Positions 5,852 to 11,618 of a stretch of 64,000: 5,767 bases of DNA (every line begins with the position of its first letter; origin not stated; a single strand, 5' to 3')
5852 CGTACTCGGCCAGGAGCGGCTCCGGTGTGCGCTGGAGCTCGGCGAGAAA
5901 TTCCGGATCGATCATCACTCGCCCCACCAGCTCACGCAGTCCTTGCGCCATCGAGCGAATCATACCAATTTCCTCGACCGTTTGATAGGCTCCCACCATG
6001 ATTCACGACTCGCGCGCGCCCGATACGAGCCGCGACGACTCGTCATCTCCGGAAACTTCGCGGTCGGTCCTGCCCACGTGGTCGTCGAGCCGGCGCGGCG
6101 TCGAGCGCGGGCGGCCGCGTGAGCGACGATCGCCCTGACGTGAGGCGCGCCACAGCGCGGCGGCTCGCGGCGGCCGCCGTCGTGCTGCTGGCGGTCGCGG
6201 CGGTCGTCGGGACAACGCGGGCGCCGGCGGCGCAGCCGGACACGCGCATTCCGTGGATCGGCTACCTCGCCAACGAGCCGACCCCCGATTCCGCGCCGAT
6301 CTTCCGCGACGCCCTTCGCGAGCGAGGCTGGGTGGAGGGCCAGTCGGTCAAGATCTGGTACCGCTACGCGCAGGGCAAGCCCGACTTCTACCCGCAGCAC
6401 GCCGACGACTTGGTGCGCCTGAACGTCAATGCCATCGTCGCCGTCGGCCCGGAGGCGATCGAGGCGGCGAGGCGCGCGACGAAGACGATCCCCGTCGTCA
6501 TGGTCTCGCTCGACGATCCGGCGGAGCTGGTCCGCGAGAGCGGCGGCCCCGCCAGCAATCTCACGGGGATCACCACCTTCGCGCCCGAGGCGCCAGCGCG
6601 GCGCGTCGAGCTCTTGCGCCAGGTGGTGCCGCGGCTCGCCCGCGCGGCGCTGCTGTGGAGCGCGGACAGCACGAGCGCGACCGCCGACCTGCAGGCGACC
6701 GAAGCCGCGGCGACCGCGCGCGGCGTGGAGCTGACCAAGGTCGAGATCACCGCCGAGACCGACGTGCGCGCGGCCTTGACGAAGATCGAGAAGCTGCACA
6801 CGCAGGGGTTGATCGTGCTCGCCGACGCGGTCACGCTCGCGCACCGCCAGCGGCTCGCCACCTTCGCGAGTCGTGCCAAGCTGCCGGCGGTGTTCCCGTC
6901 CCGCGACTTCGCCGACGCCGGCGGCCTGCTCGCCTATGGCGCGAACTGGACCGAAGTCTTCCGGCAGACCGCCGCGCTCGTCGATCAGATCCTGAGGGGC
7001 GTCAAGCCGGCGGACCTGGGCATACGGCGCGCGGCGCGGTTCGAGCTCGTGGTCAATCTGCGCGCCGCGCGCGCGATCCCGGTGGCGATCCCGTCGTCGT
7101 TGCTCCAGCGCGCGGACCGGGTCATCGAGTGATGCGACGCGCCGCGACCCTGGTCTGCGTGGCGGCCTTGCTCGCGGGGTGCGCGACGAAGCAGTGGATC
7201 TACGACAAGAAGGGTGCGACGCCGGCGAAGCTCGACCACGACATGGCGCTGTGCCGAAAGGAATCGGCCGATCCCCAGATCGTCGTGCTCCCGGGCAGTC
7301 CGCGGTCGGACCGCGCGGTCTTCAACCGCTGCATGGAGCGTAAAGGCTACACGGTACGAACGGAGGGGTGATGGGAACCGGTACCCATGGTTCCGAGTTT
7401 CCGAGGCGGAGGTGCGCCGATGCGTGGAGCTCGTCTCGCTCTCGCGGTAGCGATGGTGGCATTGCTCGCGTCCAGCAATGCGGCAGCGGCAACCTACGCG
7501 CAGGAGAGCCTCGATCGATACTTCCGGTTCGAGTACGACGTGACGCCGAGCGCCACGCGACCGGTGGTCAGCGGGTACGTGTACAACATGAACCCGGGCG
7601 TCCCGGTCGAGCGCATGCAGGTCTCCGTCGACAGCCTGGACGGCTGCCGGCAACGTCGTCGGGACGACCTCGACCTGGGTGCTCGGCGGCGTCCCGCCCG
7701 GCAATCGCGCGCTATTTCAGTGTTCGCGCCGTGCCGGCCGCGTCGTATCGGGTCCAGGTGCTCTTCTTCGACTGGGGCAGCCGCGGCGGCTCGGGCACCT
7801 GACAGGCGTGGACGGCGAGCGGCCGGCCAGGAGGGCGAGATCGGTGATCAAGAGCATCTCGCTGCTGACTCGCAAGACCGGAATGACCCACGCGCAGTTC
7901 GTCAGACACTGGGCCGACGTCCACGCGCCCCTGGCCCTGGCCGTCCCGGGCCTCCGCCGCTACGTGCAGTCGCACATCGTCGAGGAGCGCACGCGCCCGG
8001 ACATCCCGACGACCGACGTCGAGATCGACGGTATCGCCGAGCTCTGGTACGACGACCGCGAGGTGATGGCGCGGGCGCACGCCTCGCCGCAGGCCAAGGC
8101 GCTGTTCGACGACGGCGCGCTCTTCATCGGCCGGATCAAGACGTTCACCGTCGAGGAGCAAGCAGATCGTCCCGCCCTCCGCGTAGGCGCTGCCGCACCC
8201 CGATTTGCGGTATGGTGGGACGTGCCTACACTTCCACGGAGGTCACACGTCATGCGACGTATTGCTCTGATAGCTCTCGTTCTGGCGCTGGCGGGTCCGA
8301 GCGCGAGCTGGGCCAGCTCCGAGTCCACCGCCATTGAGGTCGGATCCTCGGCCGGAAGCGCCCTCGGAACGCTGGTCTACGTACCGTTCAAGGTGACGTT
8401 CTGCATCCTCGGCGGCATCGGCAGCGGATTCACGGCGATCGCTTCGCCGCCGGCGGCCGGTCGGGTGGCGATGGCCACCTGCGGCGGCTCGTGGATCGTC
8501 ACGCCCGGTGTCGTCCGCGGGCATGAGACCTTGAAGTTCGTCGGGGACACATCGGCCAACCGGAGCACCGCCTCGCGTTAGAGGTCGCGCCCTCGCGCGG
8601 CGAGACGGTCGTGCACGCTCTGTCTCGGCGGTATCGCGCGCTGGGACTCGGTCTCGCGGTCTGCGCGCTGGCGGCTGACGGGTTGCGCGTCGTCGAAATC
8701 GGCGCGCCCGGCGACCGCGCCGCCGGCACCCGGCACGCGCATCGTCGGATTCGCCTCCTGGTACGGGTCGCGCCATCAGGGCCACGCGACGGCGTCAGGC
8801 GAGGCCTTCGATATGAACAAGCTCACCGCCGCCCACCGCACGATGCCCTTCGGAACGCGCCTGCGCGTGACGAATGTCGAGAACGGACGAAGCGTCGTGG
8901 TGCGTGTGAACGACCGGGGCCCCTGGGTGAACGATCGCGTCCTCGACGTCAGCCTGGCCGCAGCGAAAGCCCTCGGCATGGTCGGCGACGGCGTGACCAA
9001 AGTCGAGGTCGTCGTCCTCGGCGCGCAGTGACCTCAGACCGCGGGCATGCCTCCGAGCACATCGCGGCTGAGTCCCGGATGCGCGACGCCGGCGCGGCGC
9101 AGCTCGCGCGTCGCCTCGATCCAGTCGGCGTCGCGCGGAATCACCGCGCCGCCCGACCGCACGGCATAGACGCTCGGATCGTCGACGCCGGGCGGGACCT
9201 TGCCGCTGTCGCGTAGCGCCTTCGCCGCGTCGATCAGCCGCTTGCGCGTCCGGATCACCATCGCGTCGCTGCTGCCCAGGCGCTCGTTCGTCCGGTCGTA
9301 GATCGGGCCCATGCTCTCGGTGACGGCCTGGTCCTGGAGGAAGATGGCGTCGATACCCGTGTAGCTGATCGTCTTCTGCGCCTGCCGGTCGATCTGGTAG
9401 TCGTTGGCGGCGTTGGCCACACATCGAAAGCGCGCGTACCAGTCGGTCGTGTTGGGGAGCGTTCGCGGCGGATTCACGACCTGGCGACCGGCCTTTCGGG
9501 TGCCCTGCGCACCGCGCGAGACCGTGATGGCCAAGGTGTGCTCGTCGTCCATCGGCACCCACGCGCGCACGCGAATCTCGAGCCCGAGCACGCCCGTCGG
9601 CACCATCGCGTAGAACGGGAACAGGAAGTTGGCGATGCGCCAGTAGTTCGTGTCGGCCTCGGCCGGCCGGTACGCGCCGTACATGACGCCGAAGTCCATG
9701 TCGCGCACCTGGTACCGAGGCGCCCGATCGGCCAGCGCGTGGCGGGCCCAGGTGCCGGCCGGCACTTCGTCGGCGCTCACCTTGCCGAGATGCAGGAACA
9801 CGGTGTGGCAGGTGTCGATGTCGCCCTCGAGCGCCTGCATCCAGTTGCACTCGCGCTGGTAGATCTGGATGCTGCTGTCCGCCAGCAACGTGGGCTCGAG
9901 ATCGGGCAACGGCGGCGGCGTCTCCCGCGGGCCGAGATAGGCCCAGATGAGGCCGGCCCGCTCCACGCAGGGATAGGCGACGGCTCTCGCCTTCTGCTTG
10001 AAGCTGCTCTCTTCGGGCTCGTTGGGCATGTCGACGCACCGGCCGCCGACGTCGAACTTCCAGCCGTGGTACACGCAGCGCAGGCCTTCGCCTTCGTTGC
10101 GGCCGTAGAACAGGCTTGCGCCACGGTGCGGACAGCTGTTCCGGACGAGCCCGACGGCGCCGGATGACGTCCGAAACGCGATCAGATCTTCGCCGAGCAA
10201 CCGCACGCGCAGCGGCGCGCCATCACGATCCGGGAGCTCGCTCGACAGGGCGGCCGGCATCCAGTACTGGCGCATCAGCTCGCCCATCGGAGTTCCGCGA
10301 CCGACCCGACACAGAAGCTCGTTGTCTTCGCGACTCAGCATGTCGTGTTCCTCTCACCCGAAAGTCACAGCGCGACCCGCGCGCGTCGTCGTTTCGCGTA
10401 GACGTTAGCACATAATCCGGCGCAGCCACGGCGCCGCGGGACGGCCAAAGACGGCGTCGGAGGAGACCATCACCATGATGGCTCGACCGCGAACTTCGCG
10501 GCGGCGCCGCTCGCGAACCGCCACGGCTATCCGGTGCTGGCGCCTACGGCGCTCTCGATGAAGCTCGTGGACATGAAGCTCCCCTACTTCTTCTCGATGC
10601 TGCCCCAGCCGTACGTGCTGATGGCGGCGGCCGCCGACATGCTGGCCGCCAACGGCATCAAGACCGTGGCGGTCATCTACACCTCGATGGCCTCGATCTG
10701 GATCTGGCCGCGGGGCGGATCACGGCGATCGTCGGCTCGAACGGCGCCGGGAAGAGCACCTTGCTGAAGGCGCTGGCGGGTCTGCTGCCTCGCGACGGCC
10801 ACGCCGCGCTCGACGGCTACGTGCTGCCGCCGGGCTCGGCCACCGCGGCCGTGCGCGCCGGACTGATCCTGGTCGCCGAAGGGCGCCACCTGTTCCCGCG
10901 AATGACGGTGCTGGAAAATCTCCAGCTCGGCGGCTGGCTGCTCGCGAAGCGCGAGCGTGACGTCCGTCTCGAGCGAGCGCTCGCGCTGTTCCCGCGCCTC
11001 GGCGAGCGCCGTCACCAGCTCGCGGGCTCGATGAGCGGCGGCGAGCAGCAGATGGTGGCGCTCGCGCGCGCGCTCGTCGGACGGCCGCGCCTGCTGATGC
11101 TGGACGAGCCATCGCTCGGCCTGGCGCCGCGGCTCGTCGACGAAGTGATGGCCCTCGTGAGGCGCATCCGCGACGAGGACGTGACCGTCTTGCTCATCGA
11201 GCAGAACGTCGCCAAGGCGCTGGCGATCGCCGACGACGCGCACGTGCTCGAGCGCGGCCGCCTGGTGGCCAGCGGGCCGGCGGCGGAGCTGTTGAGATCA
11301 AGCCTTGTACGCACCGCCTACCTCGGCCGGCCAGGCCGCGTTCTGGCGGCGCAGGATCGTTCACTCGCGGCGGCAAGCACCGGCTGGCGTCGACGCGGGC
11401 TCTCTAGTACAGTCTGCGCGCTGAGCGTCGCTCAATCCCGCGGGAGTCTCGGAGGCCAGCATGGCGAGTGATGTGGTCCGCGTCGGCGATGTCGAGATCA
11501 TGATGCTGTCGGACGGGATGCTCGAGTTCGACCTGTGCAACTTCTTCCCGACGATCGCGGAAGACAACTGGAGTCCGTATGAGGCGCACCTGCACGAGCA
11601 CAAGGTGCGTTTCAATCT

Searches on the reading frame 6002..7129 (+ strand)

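Call 36: search_protein_families(library=pfam, proteins=[window:6002-7129:+], max_evalue=0.001)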
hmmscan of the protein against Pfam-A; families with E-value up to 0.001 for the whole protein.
window:6002-7129:+ (376 aa): 1 family
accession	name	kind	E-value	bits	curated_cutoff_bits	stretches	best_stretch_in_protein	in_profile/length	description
PF04392.18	ABC_sub_bind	-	2.1e-37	129.4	25.9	1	101-374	20-292/293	ABC transporter substrate binding protein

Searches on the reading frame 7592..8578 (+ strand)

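Call 36: search_protein_families(library=pfam, proteins=[window:7592-8578:+], max_evalue=0.001)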
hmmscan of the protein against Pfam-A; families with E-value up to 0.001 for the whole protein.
window:7592-8578:+ (329 aa): 2 families
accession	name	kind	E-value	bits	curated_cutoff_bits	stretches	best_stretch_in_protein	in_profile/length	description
PF07110.17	EthD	-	9.3e-17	62.4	22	1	95-180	1-94/96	EthD domain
PF09448.16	MmlI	-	1.8e-10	41.3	29.6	1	86-186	2-102/109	Methylmuconolactone methyl-isomerase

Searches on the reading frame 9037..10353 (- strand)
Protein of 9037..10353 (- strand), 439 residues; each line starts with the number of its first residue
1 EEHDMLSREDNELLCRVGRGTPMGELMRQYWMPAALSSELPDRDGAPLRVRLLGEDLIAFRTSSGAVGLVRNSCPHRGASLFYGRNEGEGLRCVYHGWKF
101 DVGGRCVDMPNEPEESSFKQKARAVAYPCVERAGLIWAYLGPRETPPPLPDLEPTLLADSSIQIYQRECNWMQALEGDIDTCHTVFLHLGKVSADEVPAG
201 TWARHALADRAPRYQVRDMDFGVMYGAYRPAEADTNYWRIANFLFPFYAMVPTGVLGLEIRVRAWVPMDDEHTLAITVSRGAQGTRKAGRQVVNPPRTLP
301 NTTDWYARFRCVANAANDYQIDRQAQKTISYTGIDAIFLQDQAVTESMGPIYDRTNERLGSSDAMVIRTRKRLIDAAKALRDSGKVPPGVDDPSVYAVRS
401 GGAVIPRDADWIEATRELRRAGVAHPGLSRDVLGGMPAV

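Call 36: search_protein_families(library=pfam, proteins=[window:9037-10353:-], max_evalue=0.001)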
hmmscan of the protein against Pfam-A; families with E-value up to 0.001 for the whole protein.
window:9037-10353:- (439 aa): 2 families
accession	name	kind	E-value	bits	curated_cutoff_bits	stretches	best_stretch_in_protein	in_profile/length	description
PF19301.5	LigXa_C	-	5.9e-40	137.7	27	1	138-415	1-285/304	LigXa C-terminal domain like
PF00355.32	Rieske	-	2.6e-18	66.1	20.3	1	31-114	2-83/88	Rieske [2Fe-2S] domain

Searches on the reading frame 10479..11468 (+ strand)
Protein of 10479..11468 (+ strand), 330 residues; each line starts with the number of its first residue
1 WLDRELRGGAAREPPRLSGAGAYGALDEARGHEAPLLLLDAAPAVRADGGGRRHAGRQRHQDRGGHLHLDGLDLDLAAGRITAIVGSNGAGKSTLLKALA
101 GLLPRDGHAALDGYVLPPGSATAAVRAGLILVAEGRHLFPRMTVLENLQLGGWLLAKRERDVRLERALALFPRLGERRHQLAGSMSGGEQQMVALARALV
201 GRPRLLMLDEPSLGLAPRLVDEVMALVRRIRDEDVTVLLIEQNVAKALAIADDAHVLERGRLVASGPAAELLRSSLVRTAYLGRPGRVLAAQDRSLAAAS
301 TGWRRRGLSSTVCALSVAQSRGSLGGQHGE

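Call 36: search_protein_families(library=pfam, proteins=[window:10479-11468:+], max_evalue=0.001)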
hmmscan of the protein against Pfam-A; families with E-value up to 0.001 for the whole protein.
window:10479-11468:+ (330 aa): 7 families
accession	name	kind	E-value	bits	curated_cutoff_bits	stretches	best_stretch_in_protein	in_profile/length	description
PF00005.33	ABC_tran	-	5.5e-30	105.2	25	1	69-212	1-136/137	ABC transporter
PF13304.12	AAA_21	-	5.7e-12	46.8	27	2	81-103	1-23/304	AAA domain, putative AbiEii toxin, Type IV TA system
PF13476.12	AAA_23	-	1.4e-05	26.3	27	1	71-100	12-40/201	AAA domain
PF13555.12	AAA_29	-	2e-05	24.7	27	1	73-103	16-46/61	P-loop containing region of AAA domain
PF02463.25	SMC_N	-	4.9e-05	23.3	40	0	80-100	25-45/220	RecF/RecN/SMC N terminal domain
PF13401.12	AAA_22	-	0.00023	21.9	27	0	80-213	6-95/130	AAA domain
PF13514.12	AAA_27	-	0.001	19.2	22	0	65-103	12-50/206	AAA domain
